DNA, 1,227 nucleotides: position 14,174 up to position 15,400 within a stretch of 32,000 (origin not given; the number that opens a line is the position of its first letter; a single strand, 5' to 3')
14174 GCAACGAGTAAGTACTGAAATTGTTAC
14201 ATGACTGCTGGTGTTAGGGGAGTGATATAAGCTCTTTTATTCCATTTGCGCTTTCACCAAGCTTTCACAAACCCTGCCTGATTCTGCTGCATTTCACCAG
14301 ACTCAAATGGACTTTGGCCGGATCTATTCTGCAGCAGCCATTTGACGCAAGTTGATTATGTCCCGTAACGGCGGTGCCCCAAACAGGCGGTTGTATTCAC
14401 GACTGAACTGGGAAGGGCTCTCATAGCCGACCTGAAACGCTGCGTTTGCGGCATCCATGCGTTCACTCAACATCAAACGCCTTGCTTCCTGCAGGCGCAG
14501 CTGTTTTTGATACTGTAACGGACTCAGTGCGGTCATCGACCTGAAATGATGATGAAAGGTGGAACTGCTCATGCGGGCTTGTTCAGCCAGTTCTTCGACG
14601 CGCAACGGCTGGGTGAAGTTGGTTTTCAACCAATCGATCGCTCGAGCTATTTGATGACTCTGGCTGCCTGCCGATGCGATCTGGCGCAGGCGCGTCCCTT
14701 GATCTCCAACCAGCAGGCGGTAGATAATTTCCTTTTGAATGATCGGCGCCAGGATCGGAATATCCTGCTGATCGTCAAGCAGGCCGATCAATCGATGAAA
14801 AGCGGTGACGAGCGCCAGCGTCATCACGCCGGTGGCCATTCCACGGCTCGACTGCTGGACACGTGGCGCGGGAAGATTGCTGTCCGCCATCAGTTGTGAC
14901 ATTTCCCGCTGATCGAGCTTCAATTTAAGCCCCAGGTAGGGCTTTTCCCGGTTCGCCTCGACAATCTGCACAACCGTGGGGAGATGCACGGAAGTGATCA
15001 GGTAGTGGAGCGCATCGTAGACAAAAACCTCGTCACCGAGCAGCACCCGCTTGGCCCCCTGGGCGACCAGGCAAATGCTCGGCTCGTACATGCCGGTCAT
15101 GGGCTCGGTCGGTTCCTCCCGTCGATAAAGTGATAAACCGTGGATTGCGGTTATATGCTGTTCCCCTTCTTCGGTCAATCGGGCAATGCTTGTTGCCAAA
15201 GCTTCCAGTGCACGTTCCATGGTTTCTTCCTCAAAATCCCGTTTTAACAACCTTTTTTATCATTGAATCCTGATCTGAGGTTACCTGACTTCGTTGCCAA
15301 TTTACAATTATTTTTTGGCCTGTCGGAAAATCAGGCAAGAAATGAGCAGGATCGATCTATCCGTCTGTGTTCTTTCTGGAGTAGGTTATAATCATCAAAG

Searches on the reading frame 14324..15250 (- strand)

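Call 13: search_protein_families(library=pfam, proteins=[window:14324-15250:-], max_evalue=0.00001)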
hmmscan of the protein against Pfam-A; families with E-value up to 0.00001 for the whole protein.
window:14324-15250:- (308 aa): 3 families
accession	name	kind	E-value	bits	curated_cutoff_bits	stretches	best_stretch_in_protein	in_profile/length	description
PF06719.19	AraC_N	-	1.5e-55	187.3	24.2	1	35-186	1-149/150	AraC-type transcriptional regulator N-terminus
PF12833.13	HTH_18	-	1.2e-19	70.8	33.6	1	221-294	1-74/80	Helix-turn-helix domain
PF00165.29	HTH_AraC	-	1.2e-10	41.7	26.6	1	208-248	1-41/42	Bacterial regulatory helix-turn-helix proteins, AraC family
